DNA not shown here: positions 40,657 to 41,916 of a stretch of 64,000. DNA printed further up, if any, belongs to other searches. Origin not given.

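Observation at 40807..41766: Orphan diadenylate-cyclase-domain protein with an unrecognised N-terminal domain, in an SRPBCC-DAC-GNAT gene row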

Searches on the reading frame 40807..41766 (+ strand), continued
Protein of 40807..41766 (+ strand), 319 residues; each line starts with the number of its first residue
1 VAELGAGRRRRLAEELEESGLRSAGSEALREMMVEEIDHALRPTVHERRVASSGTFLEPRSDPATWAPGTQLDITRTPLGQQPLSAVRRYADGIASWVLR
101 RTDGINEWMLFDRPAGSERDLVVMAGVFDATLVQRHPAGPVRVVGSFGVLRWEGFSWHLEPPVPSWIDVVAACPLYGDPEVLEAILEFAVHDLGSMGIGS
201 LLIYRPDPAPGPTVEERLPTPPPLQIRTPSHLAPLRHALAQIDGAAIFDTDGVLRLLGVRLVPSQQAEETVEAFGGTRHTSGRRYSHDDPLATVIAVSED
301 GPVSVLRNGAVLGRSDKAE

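Call 64: find_homologous_proteins(query=A1, max_evalue=0.00001)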
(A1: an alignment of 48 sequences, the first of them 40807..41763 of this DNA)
Query A1 (48 sequences) (319 aa, profile of the alignment): 2287 proteins with E <= 0.00001 among 8000 candidates; the best 120 are listed.
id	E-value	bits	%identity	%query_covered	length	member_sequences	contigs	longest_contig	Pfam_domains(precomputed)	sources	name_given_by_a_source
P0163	7.8e-124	431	37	90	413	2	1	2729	PF02457.22,PF21753.3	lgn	-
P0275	8.3e-120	418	35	95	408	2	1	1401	PF02457.22,PF21753.3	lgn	-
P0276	8.0e-112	391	33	90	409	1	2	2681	PF02457.22,PF21753.3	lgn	-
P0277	1.1e-109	384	37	89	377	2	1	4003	PF02457.22,PF21753.3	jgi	jgi:hypothetical protein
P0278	1.4e-103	364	58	97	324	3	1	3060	PF02457.22,PF21753.3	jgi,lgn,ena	-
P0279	4.5e-103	363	57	96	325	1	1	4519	PF02457.22,PF21753.3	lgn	-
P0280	9.4e-103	362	61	96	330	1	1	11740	PF02457.22,PF21753.3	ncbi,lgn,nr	ncbi:MAG: hypothetical protein JWM47_3167 [Acidimicrobiales bacterium]|nr:hypothetical protein [Acid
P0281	1.2e-102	361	60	98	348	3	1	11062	PF02457.22,PF21753.3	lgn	-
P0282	1.5e-102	361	60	98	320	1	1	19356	PF02457.22,PF21753.3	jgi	-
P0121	1.7e-102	361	57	98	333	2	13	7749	PF02457.22,PF21753.3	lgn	-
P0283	2.2e-102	360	56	98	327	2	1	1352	PF02457.22,PF21753.3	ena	-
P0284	3.0e-102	360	60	98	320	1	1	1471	PF02457.22,PF21753.3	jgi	jgi:hypothetical protein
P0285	4.2e-102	360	64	97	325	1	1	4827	PF02457.22,PF21753.3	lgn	-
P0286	4.2e-102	360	58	98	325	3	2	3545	PF02457.22,PF21753.3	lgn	-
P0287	4.4e-102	359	59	97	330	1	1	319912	PF02457.22,PF21753.3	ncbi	ncbi:MAG: diadenylate cyclase [Acidimicrobiales bacterium]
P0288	5.1e-102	359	59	97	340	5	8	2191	PF02457.22,PF21753.3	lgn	-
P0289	5.8e-102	359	59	99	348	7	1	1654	PF02457.22,PF21753.3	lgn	-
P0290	6.3e-102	359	60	98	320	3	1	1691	PF02457.22,PF21753.3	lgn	-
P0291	7.0e-102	359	61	98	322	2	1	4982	PF02457.22,PF21753.3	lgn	-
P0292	7.4e-102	359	62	97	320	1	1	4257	PF02457.22,PF21753.3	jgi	jgi:hypothetical protein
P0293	8.2e-102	359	57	97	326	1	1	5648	PF02457.22,PF21753.3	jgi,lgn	jgi:hypothetical protein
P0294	1.0e-101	358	60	96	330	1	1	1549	PF02457.22,PF21753.3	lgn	-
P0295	1.0e-101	358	57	95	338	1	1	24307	PF02457.22,PF21753.3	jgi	jgi:hypothetical protein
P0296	1.2e-101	358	59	97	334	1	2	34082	PF02457.22,PF21753.3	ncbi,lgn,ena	-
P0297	1.5e-101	358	58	93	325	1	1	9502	PF02457.22,PF21753.3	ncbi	-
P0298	1.7e-101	358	61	98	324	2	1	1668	PF02457.22,PF21753.3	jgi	jgi:hypothetical protein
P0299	1.7e-101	358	57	95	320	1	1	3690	PF02457.22,PF21753.3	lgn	-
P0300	1.7e-101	358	57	97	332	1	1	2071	PF02457.22,PF21753.3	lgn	-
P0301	1.9e-101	357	59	97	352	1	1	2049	PF02457.22,PF21753.3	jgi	jgi:hypothetical protein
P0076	2.1e-101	357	77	100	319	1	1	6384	PF02457.22,PF21753.3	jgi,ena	jgi:hypothetical protein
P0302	2.4e-101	357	57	97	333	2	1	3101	PF02457.22,PF21753.3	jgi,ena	-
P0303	2.4e-101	357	60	97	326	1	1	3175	PF02457.22,PF21753.3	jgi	jgi:hypothetical protein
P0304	2.5e-101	357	61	96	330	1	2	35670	PF02457.22,PF21753.3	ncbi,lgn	ncbi:hypothetical protein BH10ACT1_BH10ACT1_27610 [soil metagenome]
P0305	2.7e-101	357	57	98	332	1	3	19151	PF02457.22,PF21753.3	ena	-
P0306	2.9e-101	357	58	96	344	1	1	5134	PF02457.22,PF21753.3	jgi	jgi:hypothetical protein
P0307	2.9e-101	357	55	98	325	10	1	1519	PF02457.22,PF21753.3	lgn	-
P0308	3.4e-101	357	60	97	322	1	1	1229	PF02457.22,PF21753.3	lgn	-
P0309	3.5e-101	356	64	93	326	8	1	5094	PF02457.22,PF21753.3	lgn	-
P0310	3.7e-101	356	61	97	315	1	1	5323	PF02457.22,PF21753.3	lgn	-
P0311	3.8e-101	356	56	98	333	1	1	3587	PF02457.22,PF21753.3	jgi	jgi:hypothetical protein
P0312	4.2e-101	356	54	98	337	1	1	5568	PF02457.22,PF21753.3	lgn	-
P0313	5.6e-101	356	77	99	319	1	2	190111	PF02457.22,PF21753.3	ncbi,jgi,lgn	ncbi:MAG: hypothetical protein QOG87_3092 [Actinomycetota bacterium]|jgi:hypothetical protein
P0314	5.8e-101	356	59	96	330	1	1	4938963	PF02457.22,PF21753.3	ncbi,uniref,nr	ncbi:DNA integrity scanning protein DisA nucleotide-binding domain protein [Aquihabitans sp. G128]|u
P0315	5.9e-101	356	59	97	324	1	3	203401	PF02457.22,PF21753.3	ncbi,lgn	ncbi:MAG: diadenylate cyclase [Acidimicrobiia bacterium]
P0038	7.4e-101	355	79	100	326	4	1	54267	PF02457.22,PF21753.3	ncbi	-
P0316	7.8e-101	355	76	100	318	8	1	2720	PF02457.22,PF21753.3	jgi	jgi:hypothetical protein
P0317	8.4e-101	355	58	97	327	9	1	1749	PF02457.22,PF21753.3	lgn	-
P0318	9.5e-101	355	59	97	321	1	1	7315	PF02457.22,PF21753.3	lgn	-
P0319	9.6e-101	355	55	97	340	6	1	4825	PF02457.22,PF21753.3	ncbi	-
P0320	9.6e-101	355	55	97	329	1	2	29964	PF02457.22,PF21753.3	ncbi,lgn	-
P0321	1.0e-100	355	59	97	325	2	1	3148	PF02457.22,PF21753.3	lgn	-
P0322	1.0e-100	355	59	96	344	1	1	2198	PF02457.22,PF21753.3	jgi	jgi:hypothetical protein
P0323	1.2e-100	355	61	97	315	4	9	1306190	PF02457.22,PF21753.3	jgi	jgi:hypothetical protein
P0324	1.2e-100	355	72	99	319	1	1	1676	PF02457.22,PF21753.3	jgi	-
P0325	1.2e-100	355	61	97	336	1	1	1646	PF02457.22,PF21753.3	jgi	jgi:hypothetical protein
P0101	1.2e-100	355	77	93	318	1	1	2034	PF02457.22,PF21753.3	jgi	jgi:hypothetical protein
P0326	1.3e-100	355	59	98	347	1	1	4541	PF02457.22,PF21753.3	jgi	jgi:hypothetical protein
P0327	1.3e-100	355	61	98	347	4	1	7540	PF02457.22,PF21753.3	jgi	jgi:hypothetical protein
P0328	1.8e-100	354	60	97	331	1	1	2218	PF02457.22,PF21753.3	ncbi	-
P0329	2.2e-100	354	59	97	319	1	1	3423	PF02457.22,PF21753.3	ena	-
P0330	2.2e-100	354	56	97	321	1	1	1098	PF02457.22,PF21753.3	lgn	-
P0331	2.2e-100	354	59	97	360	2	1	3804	PF02457.22,PF21753.3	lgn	-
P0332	2.2e-100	354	63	97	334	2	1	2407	PF02457.22,PF21753.3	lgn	-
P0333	2.3e-100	354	58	98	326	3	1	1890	PF02457.22,PF21753.3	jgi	jgi:hypothetical protein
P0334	2.5e-100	354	69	99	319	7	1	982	PF02457.22,PF21753.3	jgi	jgi:hypothetical protein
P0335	2.8e-100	354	59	97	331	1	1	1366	PF02457.22,PF21753.3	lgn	-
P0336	3.0e-100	353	60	97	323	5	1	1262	PF02457.22,PF21753.3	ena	-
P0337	3.0e-100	353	57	97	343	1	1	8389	PF02457.22,PF21753.3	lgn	-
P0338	3.2e-100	353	56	98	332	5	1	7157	PF02457.22,PF21753.3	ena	-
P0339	3.4e-100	353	59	97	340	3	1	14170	PF02457.22,PF21753.3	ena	-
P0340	3.8e-100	353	56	97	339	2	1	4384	PF02457.22,PF21753.3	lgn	-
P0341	3.8e-100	353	55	97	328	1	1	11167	PF02457.22,PF21753.3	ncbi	-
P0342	3.8e-100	353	52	97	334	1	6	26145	PF02457.22,PF21753.3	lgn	-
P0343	4.2e-100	353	56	97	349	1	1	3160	PF02457.22,PF21753.3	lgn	-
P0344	4.2e-100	353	60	98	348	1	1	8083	PF02457.22,PF21753.3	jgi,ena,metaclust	metaclust:\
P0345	4.3e-100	353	62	98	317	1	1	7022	PF02457.22,PF21753.3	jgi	jgi:DisA bacterial checkpoint controller nucleotide-binding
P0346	4.4e-100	353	67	93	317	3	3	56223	PF02457.22,PF21753.3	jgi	jgi:hypothetical protein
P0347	4.4e-100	353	60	98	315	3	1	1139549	PF02457.22,PF21753.3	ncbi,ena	-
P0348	4.6e-100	353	57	98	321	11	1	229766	PF02457.22,PF21753.3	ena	-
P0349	4.7e-100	353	62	98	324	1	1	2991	PF02457.22,PF21753.3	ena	-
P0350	4.9e-100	353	75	94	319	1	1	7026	PF02457.22,PF21753.3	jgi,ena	-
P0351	5.0e-100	353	59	97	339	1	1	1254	PF02457.22,PF21753.3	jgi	jgi:hypothetical protein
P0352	5.2e-100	353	59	97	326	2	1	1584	PF02457.22,PF21753.3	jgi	jgi:hypothetical protein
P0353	5.3e-100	353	77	99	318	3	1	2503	PF02457.22,PF21753.3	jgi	jgi:hypothetical protein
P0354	5.6e-100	353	59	99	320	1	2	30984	PF02457.22,PF21753.3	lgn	-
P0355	6.7e-100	352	59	98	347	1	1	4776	PF02457.22,PF21753.3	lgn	-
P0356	8.2e-100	352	59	95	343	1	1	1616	PF02457.22,PF21753.3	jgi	jgi:hypothetical protein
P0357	8.3e-100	352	58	97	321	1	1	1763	PF02457.22,PF21753.3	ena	-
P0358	8.4e-100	352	61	98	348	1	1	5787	PF02457.22,PF21753.3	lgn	-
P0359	8.4e-100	352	56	97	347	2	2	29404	PF02457.22,PF21753.3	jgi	jgi:hypothetical protein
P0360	8.5e-100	352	53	97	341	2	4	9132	PF02457.22,PF21753.3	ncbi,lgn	-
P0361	9.3e-100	352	64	97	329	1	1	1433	PF02457.22,PF21753.3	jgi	jgi:hypothetical protein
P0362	9.6e-100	352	60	96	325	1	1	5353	PF02457.22,PF21753.3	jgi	jgi:hypothetical protein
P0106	1.0e-99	352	77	100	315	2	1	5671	PF02457.22,PF21753.3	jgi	jgi:DNA integrity scanning protein DisA with diadenylate cyclase activity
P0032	1.1e-99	352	77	100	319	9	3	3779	PF02457.22,PF21753.3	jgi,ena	-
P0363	1.1e-99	352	60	98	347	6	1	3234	PF02457.22,PF21753.3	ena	-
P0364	1.1e-99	352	58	97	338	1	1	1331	PF02457.22,PF21753.3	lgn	-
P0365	1.2e-99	351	74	99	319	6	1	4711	PF02457.22,PF21753.3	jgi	jgi:hypothetical protein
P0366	1.3e-99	351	61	97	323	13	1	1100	PF02457.22,PF21753.3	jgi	jgi:hypothetical protein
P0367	1.3e-99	351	55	97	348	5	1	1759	PF02457.22,PF21753.3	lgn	-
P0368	1.4e-99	351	75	99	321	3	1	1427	PF02457.22,PF21753.3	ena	-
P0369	1.6e-99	351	75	97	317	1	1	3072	PF02457.22,PF21753.3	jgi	jgi:hypothetical protein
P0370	1.7e-99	351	61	97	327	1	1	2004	PF02457.22,PF21753.3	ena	-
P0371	1.7e-99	351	60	97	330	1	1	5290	PF02457.22,PF21753.3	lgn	-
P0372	1.9e-99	351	62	98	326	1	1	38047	PF02457.22,PF21753.3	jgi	jgi:hypothetical protein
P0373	1.9e-99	351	61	98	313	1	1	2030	PF02457.22,PF21753.3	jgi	jgi:Probable sensor domain DACNK/DisA bacterial checkpoint controller nucleotide-binding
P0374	2.0e-99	351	64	97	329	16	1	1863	PF02457.22,PF21753.3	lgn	-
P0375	2.0e-99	351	67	98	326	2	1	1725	PF02457.22,PF21753.3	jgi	jgi:hypothetical protein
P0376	2.1e-99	351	74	100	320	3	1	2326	PF02457.22,PF21753.3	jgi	jgi:sensor domain DACNK-containing protein/DisA checkpoint controller-like protein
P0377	2.1e-99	351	73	97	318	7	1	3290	PF02457.22,PF21753.3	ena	-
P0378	2.1e-99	351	57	97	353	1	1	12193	PF02457.22,PF21753.3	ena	-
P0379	2.1e-99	351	76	99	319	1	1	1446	PF02457.22,PF21753.3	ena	-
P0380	2.4e-99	350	60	98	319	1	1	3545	PF02457.22,PF21753.3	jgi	jgi:hypothetical protein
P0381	2.5e-99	350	76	99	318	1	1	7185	PF02457.22,PF21753.3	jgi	jgi:hypothetical protein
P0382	2.5e-99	350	59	97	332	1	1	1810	PF02457.22,PF21753.3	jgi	jgi:hypothetical protein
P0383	2.6e-99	350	58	97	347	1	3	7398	PF02457.22,PF21753.3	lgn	-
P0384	2.6e-99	350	63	97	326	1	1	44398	PF02457.22,PF21753.3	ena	-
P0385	2.6e-99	350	61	97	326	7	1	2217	PF02457.22,PF21753.3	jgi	jgi:hypothetical protein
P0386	2.8e-99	350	59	97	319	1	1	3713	PF02457.22,PF21753.3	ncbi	ncbi:MAG: diadenylate cyclase, partial [Ilumatobacteraceae bacterium]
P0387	2.8e-99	350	58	91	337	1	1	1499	PF02457.22,PF21753.3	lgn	-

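Call 65: find_encoding_contigs(protein=P0314, flank=6000, max_places=2)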
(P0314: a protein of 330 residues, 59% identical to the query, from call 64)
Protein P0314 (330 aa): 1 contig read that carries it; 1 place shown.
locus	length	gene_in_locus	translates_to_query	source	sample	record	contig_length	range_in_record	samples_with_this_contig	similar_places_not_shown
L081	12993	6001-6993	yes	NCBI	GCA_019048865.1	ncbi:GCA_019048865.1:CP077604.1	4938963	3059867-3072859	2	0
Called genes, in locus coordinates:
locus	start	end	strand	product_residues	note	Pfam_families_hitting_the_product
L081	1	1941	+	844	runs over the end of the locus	PF17803:Cadherin_4 (faint), PF17963:Big_9, PF17892:Cadherin_5 (weak)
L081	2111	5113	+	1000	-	PF02091:tRNA-synt_2e, PF02092:tRNA_synt_2f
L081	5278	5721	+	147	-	-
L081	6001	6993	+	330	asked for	PF21753:DACNK, PF02457:DAC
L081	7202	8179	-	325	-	PF00067:p450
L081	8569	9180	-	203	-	PF12002:MgsA_C (weak)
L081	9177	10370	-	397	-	PF00067:p450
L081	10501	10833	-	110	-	-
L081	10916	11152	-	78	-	-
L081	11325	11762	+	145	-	PF19545:DUF6069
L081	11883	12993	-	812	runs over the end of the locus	PF03176:MMPL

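Call 66: find_encoding_contigs(protein=P0347, flank=6000, max_places=2)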
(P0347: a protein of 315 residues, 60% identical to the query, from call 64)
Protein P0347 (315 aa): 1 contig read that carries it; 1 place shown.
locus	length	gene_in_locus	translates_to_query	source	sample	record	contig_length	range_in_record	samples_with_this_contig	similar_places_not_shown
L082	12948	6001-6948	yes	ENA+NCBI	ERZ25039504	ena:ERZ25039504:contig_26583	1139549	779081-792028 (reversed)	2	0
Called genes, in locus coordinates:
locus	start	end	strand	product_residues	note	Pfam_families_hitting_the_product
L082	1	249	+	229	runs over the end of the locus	PF03441:FAD_binding_7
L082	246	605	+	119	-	PF00494:SQS_PSY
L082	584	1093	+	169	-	PF00494:SQS_PSY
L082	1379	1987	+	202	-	-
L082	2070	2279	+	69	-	PF10262:Rdx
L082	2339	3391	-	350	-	PF00155:Aminotran_1_2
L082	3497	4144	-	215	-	PF11136:DUF2889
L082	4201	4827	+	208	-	PF13302:Acetyltransf_3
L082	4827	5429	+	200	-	PF02525:Flavodoxin_2, PF03358:FMN_red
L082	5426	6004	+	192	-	PF02525:Flavodoxin_2, PF03358:FMN_red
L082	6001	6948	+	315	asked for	PF21753:DACNK, PF02457:DAC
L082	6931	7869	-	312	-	PF04227:Indigoidine_A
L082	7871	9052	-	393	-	PF01938:TRAM, PF05958:tRNA_U5-meth_tr (faint)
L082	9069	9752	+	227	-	PF00834:Ribul_P_3_epim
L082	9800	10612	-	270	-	-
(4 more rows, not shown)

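Call 67: find_encoding_contigs(protein=P0323, flank=6000, max_places=2)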
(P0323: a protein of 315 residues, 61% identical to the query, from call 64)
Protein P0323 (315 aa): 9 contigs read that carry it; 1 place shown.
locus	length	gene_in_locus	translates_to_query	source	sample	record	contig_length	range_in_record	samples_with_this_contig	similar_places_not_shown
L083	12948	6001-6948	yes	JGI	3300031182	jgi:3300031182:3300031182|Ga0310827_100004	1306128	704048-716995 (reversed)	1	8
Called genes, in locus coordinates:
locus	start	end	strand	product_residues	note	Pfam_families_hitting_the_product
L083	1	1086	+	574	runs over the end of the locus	PF00476:DNA_pol_A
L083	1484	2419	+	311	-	PF04909:Amidohydro_2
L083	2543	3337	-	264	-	PF00378:ECH_1, PF16113:ECH_2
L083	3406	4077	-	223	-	PF11136:DUF2889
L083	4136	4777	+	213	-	PF13302:Acetyltransf_3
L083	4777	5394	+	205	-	PF02525:Flavodoxin_2, PF03358:FMN_red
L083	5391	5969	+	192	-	PF02525:Flavodoxin_2, PF03358:FMN_red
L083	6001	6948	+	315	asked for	PF21753:DACNK, PF02457:DAC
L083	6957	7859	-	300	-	PF04227:Indigoidine_A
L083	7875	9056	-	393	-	PF01938:TRAM (weak), PF05958:tRNA_U5-meth_tr (faint)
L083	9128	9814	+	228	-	PF00834:Ribul_P_3_epim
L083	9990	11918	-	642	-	PF00496:SBP_bac_5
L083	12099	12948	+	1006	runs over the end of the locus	PF12705:PDDEXK_1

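Call 69: find_encoding_contigs(protein=P0155, flank=5000, max_places=4)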
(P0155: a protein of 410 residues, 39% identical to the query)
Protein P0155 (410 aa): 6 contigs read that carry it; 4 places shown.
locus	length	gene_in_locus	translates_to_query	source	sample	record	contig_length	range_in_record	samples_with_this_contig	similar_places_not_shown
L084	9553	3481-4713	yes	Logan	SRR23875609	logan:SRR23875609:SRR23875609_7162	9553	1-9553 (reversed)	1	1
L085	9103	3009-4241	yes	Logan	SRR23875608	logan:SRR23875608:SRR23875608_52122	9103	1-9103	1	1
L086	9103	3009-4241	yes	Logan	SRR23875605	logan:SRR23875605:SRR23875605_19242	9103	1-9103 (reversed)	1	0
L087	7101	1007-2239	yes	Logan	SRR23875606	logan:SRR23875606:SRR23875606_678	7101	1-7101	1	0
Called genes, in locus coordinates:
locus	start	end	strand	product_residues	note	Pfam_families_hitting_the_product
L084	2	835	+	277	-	?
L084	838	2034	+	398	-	PF12679:ABC2_membrane_2, PF12698:ABC2_membrane_3, PF01061:ABC2_membrane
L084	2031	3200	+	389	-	PF12679:ABC2_membrane_2, PF12698:ABC2_membrane_3, PF01061:ABC2_membrane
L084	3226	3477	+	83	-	PF02148:zf-UBP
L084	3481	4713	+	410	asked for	PF21753:DACNK, PF02457:DAC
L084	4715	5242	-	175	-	PF02308:MgtC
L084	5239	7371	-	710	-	PF03415:Peptidase_C11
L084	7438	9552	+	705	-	?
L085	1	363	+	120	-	?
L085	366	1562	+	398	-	PF12679:ABC2_membrane_2, PF12698:ABC2_membrane_3, PF01061:ABC2_membrane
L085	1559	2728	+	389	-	PF12679:ABC2_membrane_2, PF12698:ABC2_membrane_3, PF01061:ABC2_membrane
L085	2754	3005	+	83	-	PF02148:zf-UBP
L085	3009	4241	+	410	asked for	PF21753:DACNK, PF02457:DAC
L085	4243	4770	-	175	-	PF02308:MgtC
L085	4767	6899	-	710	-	PF03415:Peptidase_C11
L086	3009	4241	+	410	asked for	PF21753:DACNK, PF02457:DAC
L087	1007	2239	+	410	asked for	PF21753:DACNK, PF02457:DAC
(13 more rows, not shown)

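Call 84: find_encoding_contigs(protein=P0004, flank=5000, max_places=2)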
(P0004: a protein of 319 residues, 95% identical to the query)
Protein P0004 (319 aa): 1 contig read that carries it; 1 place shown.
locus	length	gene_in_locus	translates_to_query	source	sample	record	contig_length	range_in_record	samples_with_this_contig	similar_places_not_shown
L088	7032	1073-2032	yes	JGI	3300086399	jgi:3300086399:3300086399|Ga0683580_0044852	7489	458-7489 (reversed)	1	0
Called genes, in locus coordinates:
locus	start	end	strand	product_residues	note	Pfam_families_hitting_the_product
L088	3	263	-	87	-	?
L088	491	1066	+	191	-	PF10604:Polyketide_cyc2 (weak)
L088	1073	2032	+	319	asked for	PF21753:DACNK, PF02457:DAC (weak)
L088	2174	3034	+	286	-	PF01636:APH, PF19974:TCAD9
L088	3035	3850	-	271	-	PF00459:Inositol_P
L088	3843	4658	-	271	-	PF08220:HTH_DeoR, PF08279:HTH_11 (faint), PF25213:HVO_A0261_N (weak), PF00455:DeoRC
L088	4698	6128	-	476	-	PF01232:Mannitol_dh, PF08125:Mannitol_dh_C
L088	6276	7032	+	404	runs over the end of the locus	?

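Call 85: find_encoding_contigs(protein=P0006, flank=5000, max_places=2)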
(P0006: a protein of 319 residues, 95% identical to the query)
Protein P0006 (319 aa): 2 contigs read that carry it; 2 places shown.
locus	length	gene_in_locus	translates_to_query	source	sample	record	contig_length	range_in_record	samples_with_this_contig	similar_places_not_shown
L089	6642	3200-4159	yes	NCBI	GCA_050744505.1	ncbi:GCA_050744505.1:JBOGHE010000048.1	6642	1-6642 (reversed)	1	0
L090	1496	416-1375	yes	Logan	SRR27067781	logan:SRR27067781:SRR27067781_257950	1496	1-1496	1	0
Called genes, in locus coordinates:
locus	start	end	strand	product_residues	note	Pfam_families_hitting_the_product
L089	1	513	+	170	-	PF16925:TetR_C_13 (weak), PF21993:TetR_C_13_2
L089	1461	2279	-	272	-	PF01408:GFO_IDH_MocA (weak), PF02894:GFO_IDH_MocA_C (weak), PF22725:GFO_IDH_MocA_C3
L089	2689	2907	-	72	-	-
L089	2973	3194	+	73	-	-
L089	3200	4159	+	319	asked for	PF21753:DACNK, PF02457:DAC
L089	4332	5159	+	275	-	PF01636:APH, PF19974:TCAD9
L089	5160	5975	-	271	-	PF00459:Inositol_P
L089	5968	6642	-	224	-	PF08220:HTH_DeoR, PF00455:DeoRC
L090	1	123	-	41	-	?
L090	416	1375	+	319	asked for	PF21753:DACNK, PF02457:DAC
